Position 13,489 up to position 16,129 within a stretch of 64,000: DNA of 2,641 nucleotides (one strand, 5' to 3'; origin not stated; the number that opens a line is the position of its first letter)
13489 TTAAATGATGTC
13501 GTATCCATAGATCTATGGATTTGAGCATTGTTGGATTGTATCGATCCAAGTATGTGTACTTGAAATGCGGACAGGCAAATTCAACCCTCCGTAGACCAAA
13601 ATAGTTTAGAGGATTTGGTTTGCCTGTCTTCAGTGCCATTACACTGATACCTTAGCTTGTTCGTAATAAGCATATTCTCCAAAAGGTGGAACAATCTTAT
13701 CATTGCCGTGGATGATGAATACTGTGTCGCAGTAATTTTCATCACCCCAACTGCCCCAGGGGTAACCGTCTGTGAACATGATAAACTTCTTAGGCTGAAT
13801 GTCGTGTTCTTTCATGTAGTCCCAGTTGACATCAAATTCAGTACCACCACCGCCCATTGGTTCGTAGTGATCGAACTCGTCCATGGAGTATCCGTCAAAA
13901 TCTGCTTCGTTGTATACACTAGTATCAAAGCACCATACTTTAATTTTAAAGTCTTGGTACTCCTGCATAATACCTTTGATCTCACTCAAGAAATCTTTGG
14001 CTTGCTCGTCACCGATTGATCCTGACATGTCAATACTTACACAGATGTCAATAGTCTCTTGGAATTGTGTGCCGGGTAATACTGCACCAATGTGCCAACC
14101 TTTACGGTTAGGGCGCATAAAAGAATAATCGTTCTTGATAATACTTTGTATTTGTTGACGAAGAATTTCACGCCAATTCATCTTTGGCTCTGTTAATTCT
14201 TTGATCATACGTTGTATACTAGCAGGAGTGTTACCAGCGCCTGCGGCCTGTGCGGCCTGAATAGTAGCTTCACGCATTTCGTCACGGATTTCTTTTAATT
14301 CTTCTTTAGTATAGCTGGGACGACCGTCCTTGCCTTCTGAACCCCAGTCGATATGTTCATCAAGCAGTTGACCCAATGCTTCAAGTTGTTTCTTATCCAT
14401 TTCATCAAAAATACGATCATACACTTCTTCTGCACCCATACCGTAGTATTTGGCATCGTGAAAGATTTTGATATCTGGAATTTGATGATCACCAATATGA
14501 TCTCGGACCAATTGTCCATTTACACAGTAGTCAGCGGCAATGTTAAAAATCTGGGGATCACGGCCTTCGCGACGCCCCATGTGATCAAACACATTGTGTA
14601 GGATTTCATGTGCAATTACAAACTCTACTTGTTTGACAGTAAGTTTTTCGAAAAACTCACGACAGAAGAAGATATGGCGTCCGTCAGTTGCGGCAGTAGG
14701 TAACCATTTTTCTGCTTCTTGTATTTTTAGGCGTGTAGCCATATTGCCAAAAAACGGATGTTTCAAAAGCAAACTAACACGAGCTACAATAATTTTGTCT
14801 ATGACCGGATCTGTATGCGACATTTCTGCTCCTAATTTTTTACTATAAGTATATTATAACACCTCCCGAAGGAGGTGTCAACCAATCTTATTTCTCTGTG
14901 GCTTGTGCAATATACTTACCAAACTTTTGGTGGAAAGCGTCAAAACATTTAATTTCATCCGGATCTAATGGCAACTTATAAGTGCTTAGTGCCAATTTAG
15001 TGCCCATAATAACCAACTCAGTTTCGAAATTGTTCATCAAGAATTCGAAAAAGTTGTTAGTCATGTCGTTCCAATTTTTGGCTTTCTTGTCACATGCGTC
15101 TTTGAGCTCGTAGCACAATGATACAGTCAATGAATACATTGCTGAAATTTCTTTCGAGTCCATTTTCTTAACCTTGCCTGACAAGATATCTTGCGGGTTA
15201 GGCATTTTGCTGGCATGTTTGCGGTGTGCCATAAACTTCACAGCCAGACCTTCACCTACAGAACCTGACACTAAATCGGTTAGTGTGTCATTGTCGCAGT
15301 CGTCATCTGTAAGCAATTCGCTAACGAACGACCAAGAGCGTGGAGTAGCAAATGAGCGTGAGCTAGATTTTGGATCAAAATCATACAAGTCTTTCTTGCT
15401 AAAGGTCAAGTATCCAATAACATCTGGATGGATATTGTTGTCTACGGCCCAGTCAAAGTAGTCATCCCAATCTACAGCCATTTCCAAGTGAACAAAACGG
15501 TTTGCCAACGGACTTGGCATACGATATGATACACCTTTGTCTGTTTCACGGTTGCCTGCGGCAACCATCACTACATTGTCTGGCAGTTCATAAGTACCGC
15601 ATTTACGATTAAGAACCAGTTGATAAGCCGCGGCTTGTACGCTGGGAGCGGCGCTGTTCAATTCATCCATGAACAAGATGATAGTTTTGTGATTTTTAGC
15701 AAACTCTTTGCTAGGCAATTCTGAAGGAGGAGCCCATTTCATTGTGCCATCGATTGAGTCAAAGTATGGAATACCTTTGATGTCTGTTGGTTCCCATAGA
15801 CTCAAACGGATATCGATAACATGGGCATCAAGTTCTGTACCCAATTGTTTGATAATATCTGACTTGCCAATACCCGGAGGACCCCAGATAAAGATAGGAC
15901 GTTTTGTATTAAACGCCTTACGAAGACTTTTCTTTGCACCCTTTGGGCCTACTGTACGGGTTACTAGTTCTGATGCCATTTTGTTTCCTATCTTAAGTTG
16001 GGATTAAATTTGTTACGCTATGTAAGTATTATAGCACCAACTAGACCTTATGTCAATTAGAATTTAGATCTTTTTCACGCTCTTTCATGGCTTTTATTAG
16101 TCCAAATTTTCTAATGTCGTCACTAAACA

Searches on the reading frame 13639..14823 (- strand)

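Call 10: search_protein_families(library=phrogs, proteins=[window:13639-14823:-], max_evalue=0.001)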
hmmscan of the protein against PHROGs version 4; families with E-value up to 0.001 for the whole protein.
window:13639-14823:- (394 aa): 2 families
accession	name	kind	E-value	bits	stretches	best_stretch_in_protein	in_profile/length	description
phrog_1314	-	DNA, RNA and nucleotide metabolism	2.7e-110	370.1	1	9-389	13-392/394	HNH endonuclease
phrog_30358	-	unknown function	1.6e-07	32.5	1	195-383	11-195/204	-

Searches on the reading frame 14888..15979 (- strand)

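Call 10: search_protein_families(library=phrogs, proteins=[window:14888-15979:-], max_evalue=0.001)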
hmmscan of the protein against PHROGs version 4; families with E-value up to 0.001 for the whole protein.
window:14888-15979:- (363 aa): 5 families
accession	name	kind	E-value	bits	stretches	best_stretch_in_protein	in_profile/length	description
phrog_1297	-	other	1.4e-99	334.5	1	10-357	9-353/356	ATPase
phrog_16335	-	other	3.6e-33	115.9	1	6-175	6-175/267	ATPase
phrog_21479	-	unknown function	3.4e-12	47.1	1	8-67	8-67/68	-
phrog_249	-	moron, auxiliary metabolic gene and host takeover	6e-07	30.1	1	19-127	118-221/380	porphyrin biosynthesis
phrog_168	-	DNA, RNA and nucleotide metabolism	5.3e-05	24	1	9-121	23-123/314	clamp loader of DNA polymerase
